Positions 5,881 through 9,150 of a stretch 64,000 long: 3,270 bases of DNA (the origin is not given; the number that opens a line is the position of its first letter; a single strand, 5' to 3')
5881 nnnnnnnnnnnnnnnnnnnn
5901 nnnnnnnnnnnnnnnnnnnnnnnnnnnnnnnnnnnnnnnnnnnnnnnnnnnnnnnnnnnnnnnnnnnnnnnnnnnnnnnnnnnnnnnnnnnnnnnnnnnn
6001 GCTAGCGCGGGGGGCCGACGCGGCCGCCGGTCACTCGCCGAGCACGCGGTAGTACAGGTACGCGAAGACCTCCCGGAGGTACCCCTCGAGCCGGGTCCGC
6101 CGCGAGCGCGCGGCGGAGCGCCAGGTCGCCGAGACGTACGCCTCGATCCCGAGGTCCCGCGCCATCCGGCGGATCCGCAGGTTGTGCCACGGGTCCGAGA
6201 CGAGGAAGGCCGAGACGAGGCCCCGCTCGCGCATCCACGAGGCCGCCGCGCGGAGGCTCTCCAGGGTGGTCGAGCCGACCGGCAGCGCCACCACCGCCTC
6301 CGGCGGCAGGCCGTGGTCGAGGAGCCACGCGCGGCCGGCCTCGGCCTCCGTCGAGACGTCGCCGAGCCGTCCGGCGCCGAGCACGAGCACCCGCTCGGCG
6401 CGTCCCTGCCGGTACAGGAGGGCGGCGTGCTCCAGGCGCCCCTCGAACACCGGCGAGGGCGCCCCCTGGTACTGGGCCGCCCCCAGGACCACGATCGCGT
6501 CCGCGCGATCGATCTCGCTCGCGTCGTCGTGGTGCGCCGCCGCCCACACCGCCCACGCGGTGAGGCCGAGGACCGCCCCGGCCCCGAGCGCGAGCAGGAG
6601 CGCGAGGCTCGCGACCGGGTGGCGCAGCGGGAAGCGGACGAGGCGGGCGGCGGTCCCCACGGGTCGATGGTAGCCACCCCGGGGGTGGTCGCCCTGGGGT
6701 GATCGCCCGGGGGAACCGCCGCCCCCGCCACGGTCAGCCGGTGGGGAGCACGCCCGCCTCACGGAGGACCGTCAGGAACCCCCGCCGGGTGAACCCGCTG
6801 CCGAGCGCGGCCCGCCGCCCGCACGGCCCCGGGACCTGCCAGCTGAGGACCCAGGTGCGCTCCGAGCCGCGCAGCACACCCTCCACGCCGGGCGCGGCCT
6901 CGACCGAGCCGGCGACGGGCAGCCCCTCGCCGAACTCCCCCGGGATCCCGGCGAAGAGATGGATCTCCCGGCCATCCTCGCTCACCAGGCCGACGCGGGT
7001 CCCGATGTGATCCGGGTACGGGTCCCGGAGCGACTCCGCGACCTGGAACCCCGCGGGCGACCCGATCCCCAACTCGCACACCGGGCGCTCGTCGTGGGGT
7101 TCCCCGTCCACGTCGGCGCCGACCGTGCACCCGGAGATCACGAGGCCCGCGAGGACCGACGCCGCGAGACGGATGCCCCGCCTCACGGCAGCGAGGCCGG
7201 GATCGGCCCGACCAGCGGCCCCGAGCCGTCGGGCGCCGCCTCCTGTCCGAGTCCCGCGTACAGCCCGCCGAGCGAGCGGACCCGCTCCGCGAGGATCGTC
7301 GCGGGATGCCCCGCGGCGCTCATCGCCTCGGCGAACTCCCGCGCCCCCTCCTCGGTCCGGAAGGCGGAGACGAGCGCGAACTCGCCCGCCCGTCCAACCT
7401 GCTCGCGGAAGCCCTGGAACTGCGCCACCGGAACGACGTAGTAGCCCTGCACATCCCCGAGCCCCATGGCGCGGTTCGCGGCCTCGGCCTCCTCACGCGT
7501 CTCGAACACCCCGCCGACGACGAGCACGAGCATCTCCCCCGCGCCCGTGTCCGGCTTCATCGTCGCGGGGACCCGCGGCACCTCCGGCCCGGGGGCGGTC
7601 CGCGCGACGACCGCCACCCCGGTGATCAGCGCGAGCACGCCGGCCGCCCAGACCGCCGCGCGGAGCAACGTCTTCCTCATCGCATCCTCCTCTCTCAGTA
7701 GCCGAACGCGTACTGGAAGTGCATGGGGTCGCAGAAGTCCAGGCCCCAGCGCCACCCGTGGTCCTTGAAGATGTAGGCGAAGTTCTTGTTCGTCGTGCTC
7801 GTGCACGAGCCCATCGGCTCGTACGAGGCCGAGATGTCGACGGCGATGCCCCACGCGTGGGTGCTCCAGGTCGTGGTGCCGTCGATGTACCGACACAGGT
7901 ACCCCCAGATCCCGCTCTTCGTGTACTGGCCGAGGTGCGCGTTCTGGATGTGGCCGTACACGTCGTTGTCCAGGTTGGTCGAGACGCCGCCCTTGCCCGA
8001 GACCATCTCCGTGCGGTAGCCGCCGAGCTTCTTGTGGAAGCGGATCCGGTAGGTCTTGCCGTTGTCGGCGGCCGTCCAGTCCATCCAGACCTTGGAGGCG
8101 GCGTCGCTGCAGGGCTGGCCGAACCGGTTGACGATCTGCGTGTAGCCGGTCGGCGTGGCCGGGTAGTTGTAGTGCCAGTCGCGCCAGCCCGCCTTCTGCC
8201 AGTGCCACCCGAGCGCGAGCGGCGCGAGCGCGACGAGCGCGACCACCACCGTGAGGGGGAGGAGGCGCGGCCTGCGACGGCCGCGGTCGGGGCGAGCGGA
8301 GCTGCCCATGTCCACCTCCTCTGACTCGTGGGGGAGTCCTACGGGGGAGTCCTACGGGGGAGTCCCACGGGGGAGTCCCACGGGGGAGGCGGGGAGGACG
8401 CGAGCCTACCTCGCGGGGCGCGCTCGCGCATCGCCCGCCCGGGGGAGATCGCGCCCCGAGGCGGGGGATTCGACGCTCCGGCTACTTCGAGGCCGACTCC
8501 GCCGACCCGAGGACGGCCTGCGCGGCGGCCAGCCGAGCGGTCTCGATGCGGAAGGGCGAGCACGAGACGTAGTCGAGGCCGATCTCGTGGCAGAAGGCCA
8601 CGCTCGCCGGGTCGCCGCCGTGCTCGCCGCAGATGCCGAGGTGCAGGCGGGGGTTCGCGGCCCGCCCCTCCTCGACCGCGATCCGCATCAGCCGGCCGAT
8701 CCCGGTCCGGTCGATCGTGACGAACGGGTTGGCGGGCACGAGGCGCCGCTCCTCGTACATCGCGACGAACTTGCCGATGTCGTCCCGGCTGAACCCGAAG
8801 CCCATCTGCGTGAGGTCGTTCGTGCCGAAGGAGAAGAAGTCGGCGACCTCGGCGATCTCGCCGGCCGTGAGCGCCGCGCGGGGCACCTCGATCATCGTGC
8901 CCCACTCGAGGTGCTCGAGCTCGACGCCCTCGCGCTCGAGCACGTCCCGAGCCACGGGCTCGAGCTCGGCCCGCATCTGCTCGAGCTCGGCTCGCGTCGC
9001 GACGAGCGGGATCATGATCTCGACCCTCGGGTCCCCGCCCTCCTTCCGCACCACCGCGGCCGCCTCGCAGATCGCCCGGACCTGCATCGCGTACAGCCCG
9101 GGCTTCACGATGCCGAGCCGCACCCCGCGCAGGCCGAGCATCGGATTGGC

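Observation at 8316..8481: A 13-bp tandem repeat array (x4 plus a degenerate unit) lies in the leader of a secreted M15 peptidase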

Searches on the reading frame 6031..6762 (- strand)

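Call 10: search_protein_families(library=pfam, proteins=[window:6031-6762:-], max_evalue=0.01)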
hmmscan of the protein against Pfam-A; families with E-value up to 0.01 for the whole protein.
window:6031-6762:- (243 aa): 1 family
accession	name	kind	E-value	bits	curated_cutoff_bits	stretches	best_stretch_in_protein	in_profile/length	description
PF02698.23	DUF218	-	6.4e-24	84.8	27.6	1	88-233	1-132/133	DUF218 domain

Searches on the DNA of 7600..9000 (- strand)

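Call 5: search_rna_families(source=window, start=7600, end=9000, threshold=evalue, max_evalue=10, show_alignments=3)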
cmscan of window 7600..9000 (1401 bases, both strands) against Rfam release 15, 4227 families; matches with E-value up to 10: 3.
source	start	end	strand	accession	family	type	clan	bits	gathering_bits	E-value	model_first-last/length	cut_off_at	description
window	8932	8997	-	RF01944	mir-2518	Gene; miRNA;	-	17.9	61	2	1-67/67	no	mir-2518 microRNA precursor family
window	8521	8602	-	RF03870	mir-2040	Gene; miRNA;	-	17.4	51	5.7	1-81/81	no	mir-2040 microRNA precursor family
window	8947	9000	+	RF02871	ncS54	Gene; sRNA;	-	17.1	43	0.8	1-56/79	3'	Burkholderia sRNA 54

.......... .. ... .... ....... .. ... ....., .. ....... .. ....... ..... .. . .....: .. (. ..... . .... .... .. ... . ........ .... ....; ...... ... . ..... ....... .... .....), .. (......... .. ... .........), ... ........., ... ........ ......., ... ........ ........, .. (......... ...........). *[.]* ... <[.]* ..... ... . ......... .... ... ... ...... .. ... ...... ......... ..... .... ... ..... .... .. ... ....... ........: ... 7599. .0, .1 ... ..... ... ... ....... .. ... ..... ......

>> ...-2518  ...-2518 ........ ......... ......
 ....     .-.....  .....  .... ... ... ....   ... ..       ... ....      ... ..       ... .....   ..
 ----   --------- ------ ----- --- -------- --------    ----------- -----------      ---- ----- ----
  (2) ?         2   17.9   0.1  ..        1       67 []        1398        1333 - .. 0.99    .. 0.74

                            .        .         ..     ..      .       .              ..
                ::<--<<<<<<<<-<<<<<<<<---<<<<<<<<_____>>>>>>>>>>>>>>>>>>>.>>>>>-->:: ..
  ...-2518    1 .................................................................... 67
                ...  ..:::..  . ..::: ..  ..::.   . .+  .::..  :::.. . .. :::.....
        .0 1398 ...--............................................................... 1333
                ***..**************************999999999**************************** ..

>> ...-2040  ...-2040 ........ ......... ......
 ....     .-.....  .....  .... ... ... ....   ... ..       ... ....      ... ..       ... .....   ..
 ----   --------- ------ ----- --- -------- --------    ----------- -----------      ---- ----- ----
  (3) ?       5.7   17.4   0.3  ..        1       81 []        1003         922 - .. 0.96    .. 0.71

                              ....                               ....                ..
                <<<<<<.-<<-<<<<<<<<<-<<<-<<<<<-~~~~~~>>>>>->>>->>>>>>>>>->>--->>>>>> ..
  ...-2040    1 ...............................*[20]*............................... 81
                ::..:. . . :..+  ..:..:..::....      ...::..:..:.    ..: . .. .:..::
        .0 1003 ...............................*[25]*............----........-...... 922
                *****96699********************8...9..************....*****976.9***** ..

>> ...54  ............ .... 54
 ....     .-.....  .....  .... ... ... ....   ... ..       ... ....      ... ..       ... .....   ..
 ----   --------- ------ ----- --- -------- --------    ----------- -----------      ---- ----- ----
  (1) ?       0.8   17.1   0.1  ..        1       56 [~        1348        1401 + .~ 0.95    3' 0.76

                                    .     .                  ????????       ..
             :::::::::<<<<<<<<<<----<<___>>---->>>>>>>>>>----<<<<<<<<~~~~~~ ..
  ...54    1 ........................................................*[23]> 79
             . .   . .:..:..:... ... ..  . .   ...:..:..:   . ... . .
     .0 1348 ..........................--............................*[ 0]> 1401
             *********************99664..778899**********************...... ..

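Call 24: search_rna_families(sources=[L051, L042, L064, L015, L026, L045, L074, L076, L002], threshold=evalue, max_evalue=1)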
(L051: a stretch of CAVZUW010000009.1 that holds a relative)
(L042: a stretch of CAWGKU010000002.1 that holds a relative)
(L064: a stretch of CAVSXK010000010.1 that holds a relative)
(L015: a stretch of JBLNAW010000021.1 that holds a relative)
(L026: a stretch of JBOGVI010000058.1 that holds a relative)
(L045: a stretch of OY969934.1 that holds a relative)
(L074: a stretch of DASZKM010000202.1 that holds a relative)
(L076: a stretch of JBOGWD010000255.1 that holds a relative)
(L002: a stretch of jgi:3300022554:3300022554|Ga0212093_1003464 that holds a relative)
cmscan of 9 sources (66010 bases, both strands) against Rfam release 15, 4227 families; matches with E-value up to 1: 0.
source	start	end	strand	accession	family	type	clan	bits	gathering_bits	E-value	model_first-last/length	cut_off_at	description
